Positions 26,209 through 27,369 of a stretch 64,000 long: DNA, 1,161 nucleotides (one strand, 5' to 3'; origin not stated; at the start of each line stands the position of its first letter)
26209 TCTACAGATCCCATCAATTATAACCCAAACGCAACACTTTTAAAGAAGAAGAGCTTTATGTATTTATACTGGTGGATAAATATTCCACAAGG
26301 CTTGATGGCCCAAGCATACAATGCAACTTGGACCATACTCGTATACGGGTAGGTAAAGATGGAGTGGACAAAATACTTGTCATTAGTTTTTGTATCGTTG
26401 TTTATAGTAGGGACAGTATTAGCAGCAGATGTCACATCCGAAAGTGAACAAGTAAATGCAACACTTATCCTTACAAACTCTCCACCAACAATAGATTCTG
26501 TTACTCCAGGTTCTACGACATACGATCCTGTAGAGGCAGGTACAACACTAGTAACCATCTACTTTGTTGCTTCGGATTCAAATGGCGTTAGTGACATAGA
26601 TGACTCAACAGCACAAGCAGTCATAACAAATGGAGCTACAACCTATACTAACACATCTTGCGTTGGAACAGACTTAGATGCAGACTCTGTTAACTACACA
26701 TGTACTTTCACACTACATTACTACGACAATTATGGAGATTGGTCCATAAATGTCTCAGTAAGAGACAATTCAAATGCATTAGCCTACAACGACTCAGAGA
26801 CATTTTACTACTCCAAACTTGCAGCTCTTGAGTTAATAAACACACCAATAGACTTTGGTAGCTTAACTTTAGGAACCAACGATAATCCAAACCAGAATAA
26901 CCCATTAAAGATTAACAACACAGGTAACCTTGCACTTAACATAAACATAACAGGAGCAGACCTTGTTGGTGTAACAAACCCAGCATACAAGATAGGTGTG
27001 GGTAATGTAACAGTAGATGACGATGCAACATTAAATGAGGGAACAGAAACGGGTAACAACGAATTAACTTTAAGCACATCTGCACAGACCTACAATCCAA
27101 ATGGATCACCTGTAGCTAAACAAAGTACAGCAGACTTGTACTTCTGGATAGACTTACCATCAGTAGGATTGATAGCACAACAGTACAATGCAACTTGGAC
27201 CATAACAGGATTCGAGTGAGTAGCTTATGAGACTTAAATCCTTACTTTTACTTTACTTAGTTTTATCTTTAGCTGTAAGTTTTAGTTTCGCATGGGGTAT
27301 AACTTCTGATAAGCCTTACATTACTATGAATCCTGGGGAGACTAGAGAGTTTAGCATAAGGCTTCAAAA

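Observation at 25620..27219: C-terminal domain of giant ORF2 is duplicated as a separately secreted 286-aa protein, with perfectly identical 131-nt and 36-nt blocks.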

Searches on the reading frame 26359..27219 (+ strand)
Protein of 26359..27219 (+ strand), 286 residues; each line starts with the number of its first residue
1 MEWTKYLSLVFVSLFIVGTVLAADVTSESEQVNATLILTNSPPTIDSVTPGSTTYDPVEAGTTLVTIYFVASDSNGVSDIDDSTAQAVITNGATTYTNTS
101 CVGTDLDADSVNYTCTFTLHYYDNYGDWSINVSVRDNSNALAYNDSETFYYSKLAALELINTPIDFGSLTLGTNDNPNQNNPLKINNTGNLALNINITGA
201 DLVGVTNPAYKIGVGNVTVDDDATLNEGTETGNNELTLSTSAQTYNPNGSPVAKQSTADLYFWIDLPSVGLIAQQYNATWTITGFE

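Call 8: search_protein_families(library=pfam, proteins=[window:26359-27219:+], max_evalue=0.01)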
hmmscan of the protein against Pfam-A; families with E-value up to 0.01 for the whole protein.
window:26359-27219:+ (286 aa): 0 families

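Call 9: search_protein_families(library=ncbifam, proteins=[window:26359-27219:+], max_evalue=0.01)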
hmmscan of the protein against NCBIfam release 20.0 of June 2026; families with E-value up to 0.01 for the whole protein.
window:26359-27219:+ (286 aa): 0 families

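Call 12: search_solved_structures(query=window:26359-27216:+, max_evalue=1)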
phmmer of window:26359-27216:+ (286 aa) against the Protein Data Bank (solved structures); distinct sequences matched with E-value up to 1: 0.

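Call 13: find_homologous_proteins(query=window:26359-27216:+, max_evalue=0.001)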
Query window:26359-27216:+ (286 aa): 25 proteins with E <= 0.001 among 1333 candidates.
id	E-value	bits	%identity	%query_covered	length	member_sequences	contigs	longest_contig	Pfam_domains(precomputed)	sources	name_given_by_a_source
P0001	2.5e-179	613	100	100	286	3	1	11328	-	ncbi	-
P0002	1.4e-92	328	58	100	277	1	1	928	-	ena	-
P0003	1.3e-52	197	57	58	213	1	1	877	-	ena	-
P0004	6.9e-33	133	37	90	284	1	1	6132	-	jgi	jgi:hypothetical protein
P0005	7.7e-30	123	34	98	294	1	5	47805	-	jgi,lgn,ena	-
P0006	9.0e-27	112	33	99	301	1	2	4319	-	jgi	-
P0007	1.2e-25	109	34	98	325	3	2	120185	-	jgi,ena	-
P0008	9.8e-25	106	32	96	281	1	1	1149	-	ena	-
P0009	7.3e-24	103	35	85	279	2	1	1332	-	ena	-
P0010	1.8e-20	92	31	95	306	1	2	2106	-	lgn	-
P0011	3.7e-19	87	34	65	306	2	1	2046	-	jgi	-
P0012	8.3e-18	83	30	97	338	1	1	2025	-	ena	-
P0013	2.9e-17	81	32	96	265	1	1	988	-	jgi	jgi:hypothetical protein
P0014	2.4e-16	78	31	94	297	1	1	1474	-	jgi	jgi:hypothetical protein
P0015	8.5e-16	76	32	97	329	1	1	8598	-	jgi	-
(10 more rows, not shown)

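Call 14: find_encoding_contigs(protein=P0001, flank=10000, max_places=6)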
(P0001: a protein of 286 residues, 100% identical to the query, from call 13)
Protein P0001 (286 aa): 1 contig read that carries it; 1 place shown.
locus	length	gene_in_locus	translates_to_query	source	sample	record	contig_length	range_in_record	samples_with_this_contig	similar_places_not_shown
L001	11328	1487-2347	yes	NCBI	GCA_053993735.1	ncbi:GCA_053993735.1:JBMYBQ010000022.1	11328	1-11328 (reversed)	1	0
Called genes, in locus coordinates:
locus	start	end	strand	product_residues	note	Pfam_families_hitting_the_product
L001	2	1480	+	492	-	?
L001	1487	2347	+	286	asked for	-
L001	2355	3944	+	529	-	-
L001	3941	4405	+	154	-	-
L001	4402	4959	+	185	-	-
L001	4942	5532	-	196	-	PF00899:ThiF, PF03435:Sacchrp_dh_NADP (faint)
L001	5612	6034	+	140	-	-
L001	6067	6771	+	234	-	-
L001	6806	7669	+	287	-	PF12706:Lactamase_B_2 (weak)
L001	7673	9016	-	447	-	PF13620:CarboxypepD_reg (weak)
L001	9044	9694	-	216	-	-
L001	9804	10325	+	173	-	PF00827:Ribosomal_L15e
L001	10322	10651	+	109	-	PF01849:NAC, PF19026:UBA_HYPK (weak)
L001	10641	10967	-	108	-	PF04032:Rpr2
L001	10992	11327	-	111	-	?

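Call 15: find_encoding_contigs(protein=P0005, flank=10000, max_places=4)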
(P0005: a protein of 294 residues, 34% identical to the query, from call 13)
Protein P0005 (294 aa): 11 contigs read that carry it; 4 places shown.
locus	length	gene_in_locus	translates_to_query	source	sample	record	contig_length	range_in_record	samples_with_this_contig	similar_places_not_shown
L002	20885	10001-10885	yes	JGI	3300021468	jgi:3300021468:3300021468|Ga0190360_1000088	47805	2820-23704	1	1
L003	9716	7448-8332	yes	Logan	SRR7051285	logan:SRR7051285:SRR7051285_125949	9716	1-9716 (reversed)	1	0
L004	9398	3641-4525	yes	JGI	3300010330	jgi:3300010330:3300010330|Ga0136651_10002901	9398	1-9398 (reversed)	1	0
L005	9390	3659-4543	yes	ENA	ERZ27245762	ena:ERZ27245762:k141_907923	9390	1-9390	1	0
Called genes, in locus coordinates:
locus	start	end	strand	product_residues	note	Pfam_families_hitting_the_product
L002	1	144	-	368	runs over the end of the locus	PF04055:Radical_SAM, PF13186:SPASM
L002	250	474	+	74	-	-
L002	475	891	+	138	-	-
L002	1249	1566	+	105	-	-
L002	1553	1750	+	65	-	-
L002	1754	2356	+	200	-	PF01930:Cas_Cas4 (weak)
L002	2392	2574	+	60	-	-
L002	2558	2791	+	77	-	-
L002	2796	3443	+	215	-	PF00056:Ldh_1_N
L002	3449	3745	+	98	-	-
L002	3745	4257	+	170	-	-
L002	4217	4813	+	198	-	-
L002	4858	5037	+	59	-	-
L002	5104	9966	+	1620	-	PF10102:DUF2341 (faint), PF13385:Laminin_G_3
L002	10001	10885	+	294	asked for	-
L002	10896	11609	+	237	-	-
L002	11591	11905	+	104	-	-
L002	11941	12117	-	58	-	-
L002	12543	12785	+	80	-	-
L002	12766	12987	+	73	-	-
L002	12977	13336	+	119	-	-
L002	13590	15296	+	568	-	-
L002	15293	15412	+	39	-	-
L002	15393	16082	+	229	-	PF07505:DUF5131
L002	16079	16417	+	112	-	-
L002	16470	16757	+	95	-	-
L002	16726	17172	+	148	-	PF02796:HTH_7 (weak)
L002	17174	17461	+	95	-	-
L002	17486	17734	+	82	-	-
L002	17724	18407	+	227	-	-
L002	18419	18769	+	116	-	-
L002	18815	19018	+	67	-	-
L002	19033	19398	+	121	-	-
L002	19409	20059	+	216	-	-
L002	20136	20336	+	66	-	-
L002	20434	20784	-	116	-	-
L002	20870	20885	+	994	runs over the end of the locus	-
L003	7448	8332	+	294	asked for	-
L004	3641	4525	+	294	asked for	-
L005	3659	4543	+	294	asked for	-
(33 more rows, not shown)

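Call 16: find_encoding_contigs(protein=P0007, flank=10000, max_places=4)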
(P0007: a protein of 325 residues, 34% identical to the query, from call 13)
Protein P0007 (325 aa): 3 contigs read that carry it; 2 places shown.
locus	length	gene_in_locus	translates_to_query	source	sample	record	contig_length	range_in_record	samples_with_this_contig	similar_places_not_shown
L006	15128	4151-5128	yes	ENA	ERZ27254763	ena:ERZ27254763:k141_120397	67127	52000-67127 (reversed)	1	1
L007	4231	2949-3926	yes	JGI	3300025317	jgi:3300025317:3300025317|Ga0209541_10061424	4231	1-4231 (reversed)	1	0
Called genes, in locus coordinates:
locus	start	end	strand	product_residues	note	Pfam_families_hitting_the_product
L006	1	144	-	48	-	?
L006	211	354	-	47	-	-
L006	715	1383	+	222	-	PF20582:UPF0758_N, PF04002:RadC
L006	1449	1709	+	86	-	-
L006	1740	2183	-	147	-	PF01797:Y1_Tnp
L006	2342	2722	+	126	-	PF25212:HVO_A0114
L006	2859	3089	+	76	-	PF04255:DUF433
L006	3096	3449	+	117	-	PF01927:Mut7-C (weak), PF18478:PIN_10 (faint), PF18480:DUF5615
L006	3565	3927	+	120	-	-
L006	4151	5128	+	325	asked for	-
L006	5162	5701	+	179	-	-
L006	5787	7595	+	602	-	PF22073:Cep192_D4 (faint)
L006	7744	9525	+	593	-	PF05362:Lon_C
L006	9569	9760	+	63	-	-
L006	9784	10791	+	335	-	PF00614:PLDc (faint), PF13091:PLDc_2, PF07894:SACK1 (faint), PF13091:PLDc_2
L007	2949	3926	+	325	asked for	-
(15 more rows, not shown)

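Call 28: find_related_loci(query=window:26359-27216:+, collection=genome_contigs, flank=10000)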
Query window:26359-27216:+ (286 aa) in genome_contigs; peptide patterns used: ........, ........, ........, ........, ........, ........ (x = any residue, [..] = any of these).
97 stretches matched a pattern, but none encodes a relative of the query by tblastn (E <= 1e-3).

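Call 30: predict_structure(alignment_id=A1)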
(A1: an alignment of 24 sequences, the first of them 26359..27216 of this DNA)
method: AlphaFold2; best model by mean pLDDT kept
length: 286 residues; sequences in the alignment: 24
mean_pLDDT: 90.0   pTM: 0.75
mean pLDDT of the five models: 90.0, 89.5, 88.5, 88.5, 87.4
residues with pLDDT >= 90: 226; 70-90: 20; 50-70: 33; < 50: 7
segments of 3 or more residues with pLDDT < 50: none
pLDDT, mean of each block of 10 residues (from residue 1): 62 64 51 69 96 96 98 97 98 97 98 98 97 97 96 97 95 94 95 97 98 96 67 83 93 95 95 96 95
secondary structure, 60 per line:
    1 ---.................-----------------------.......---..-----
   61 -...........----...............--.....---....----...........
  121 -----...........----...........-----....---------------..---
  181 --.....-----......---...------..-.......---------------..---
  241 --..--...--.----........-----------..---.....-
elements in order: H4-20 E44-50 E62-72 E80-91 E94-98 E102-105 E110-120 E126-136 E141-151 E157-160 E183-187 E193-198 E202-204 E217-220 E257-264 E281-285

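Call 32: search_protein_representatives(alignment_id=A1)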
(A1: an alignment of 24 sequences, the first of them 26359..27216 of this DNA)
Query: 24 sequences, 292 profile positions. Proteins with E-value up to 0.001 (for the whole library): 3251; up to 1e-10: 2097; up to 1e-30: 870. The best 150 are listed.
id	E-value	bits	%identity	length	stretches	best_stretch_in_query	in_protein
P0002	8.0e-84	297.8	-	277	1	9-291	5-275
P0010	6.5e-82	291.5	-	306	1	1-290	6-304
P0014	3.9e-79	282.4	-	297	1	3-291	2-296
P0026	2.9e-77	276.3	-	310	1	5-291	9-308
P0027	3.9e-76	272.6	-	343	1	2-292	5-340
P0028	4.5e-76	272.4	-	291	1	4-291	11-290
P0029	6.5e-76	271.8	-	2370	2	40-291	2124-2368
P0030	2.7e-75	269.9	-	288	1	2-291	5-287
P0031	1.7e-74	267.2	-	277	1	28-291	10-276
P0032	1.8e-73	263.8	-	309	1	9-291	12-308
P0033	4.6e-73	262.5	-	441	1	2-290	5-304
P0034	1.4e-72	260.9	-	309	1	2-289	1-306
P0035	1.7e-72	260.6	-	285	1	8-291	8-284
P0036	7.7e-72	258.5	-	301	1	2-291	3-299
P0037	3.2e-71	256.4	-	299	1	2-291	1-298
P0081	6.3e-65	235.8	-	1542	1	42-291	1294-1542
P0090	1.3e-64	234.7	-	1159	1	31-289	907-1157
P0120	2.5e-63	230.6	-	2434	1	26-290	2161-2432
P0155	1.2e-61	225.0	-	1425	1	36-291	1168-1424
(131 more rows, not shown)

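Call 33: fold_search(model_id=the predicted structure, library=pdb)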
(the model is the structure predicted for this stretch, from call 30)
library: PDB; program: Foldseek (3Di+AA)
matches with E <= 10: 1892; with E <= 0.001: 20
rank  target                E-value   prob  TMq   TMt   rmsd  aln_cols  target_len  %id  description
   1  4be6_A                2.4e-06  1.00  0.27  0.34  20.8       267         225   10  V. cholera biofilm scaffolding protein RbmA (released 2013-12-18)
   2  4kkp_B                5.1e-06  1.00  0.25  0.30  21.0       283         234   10  Crystal structure of Vibrio cholerae RbmA (crystal form 2) (released 2013-05-22)
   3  4kkr_A                6.0e-06  1.00  0.27  0.34  20.9       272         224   10  Crystal structure of Vibrio cholerae RbmA (crystal form 3) (released 2013-05-22)
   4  4kkq_A                7.4e-06  1.00  0.26  0.32  21.0       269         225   10  Crystal structure of Vibrio cholerae RbmA (crystal form 1) (released 2013-05-22)
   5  4kkp_A                2.7e-05  1.00  0.24  0.29  20.9       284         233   10  Crystal structure of Vibrio cholerae RbmA (crystal form 2) (released 2013-05-22)
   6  4kkq_B                2.8e-05  1.00  0.26  0.31  21.1       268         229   10  Crystal structure of Vibrio cholerae RbmA (crystal form 1) (released 2013-05-22)
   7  4be5_A                3.1e-05  1.00  0.25  0.31  20.8       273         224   10  V. cholera biofilm scaffolding protein RbmA (released 2013-12-18)
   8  5g50_B                6.4e-05  1.00  0.26  0.31  21.1       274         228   10  Vibrio cholerae scaffolding protein RbmA in complex with magnesium. (released 2017-11-29)
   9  8gcd_A                1.5e-04  1.00  0.30  0.13  13.3       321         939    9  Full length Integrin AlphaIIbBeta3 in inactive state (released 2024-03-06)
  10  1jv2_A                2.2e-04  1.00  0.31  0.13  15.3       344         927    9  CRYSTAL STRUCTURE OF THE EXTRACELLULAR SEGMENT OF INTEGRIN ALPHAVBETA3 (released 2001-10-17)
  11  3fcs_A                2.6e-04  1.00  0.32  0.14  14.0       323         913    8  Structure of complete ectodomain of integrin aIIBb3 (released 2009-01-20)
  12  9e2t_B                2.6e-04  0.96  0.19  0.25  18.3       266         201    9  Structure of a de novo designed interleukin-21 mimetic complex with IL-21R and IL-2Rg (released 2025-09-24)
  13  4kh9_B                4.5e-04  1.00  0.27  0.22  13.3       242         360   10  Crystal structure of a DUF4785 family protein (lpg0956) from Legionella pneumophila subsp. pneumophila str. Philadelph (released 2013-07-03)
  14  8xez_A                4.5e-04  1.00  0.35  0.13  15.5       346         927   10  Cryo-EM structure of integrin ITGAV/ITGB3 complex, conformation 5 (released 2024-12-18)
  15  7nxd_A                5.3e-04  1.00  0.34  0.15  13.1       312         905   10  Cryo-EM structure of human integrin alpha5beta1 in the half-bent conformation (released 2021-08-25)
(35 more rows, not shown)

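Call 43: find_encoding_contigs(protein=P0120, flank=6000, max_places=3)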
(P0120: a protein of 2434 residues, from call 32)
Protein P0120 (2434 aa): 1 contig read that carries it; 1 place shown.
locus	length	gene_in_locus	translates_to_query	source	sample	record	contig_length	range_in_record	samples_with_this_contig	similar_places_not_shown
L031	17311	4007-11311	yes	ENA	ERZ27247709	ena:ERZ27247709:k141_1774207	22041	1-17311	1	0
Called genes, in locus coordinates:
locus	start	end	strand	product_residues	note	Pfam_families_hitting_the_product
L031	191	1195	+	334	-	PF12706:Lactamase_B_2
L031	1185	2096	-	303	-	PF06550:SPP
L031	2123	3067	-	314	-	PF00056:Ldh_1_N, PF03721:UDPG_MGDP_dh_N (weak), PF02866:Ldh_1_C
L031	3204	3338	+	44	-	-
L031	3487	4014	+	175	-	PF08281:Sigma70_r4_2 (faint)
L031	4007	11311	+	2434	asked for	PF19077:Big_13 (faint)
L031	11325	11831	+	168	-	PF08281:Sigma70_r4_2 (faint)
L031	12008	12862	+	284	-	-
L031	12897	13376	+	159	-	-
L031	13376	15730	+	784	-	PF22076:Cep192_D6 (weak)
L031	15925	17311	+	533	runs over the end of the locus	PF04715:, PF00425:Chorismate_bind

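Call 44: find_encoding_contigs(protein=P0081, flank=6000, max_places=3)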
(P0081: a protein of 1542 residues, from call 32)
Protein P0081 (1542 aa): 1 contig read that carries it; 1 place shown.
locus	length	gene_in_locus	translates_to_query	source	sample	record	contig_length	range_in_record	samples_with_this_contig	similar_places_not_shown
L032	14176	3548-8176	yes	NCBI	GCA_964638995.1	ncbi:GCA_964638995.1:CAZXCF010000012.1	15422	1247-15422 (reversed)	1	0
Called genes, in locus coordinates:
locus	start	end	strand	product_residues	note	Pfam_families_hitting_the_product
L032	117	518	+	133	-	PF18894:PhageMetallopep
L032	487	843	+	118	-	-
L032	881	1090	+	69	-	-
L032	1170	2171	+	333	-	PF00814:TsaD, PF22521:HypF_C_2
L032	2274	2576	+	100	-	PF01248:Ribosomal_L7Ae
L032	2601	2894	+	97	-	PF01200:Ribosomal_S28e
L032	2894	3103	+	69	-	-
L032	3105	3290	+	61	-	PF01246:Ribosomal_L24e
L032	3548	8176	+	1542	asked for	-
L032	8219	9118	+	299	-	-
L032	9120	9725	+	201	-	-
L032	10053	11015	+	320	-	-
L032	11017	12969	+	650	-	PF15418:DUF4625 (faint)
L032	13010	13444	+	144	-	-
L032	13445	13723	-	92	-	-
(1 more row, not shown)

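Call 54: fold_search(model_id=the predicted structure, library=viral)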
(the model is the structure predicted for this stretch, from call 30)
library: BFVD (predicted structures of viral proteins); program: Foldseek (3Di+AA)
matches with E <= 10: 1084; with E <= 0.001: 20
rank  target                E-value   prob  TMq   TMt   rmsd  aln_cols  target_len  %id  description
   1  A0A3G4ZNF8            5.6e-05  1.00  0.24  0.08  13.0       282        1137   11  DUF7932 domain-containing protein [Terrestrivirus sp.]
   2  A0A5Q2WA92            8.4e-05  1.00  0.30  0.08  13.4       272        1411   15  (no name in the UniProt tables at hand)
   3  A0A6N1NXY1            1.3e-04  1.00  0.30  0.11  15.1       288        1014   11  DUF11 domain-containing protein [Tupanvirus soda lake]
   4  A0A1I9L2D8            1.3e-04  0.91  0.18  0.12  17.3       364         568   11  Hemagglutinin-like protein [Xanthomonas phage XAJ2]
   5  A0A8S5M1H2            1.4e-04  1.00  0.27  0.10  17.3       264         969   13  Uncharacterized protein [Siphoviridae sp. ctLAw30]
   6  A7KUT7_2              2.4e-04  1.00  0.26  0.08  26.1       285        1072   13  (no name in the UniProt tables at hand)
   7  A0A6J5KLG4            3.2e-04  0.98  0.25  0.28  13.3       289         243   11  Uncharacterized protein [uncultured Caudovirales phage]
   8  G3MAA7                3.8e-04  1.00  0.32  0.14  11.5       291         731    9  Gp366 [Bacillus phage G]
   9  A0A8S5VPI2            3.8e-04  1.00  0.32  0.16  33.2       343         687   11  (no name in the UniProt tables at hand)
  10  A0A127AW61            4.0e-04  1.00  0.26  0.11  19.8       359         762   10  Putative regulator of chromosome condensation [Bacillus phage SP-15]
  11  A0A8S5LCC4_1          4.9e-04  1.00  0.32  0.11   8.3       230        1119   12  Spore coat protein [Siphoviridae sp. cttU829]
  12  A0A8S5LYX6            5.1e-04  0.99  0.26  0.08  12.2       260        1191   13  Uncharacterized protein (Fragment) [Siphoviridae sp. ct9Y44]
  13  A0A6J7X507            6.3e-04  1.00  0.24  0.11  22.0       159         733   18  Uncharacterized protein [uncultured Caudovirales phage]
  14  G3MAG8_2              6.6e-04  1.00  0.28  0.11  11.8       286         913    9  Gp427 [Bacillus phage G]
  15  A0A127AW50            7.3e-04  1.00  0.27  0.12  12.0       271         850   11  Uncharacterized protein [Bacillus phage SP-15]
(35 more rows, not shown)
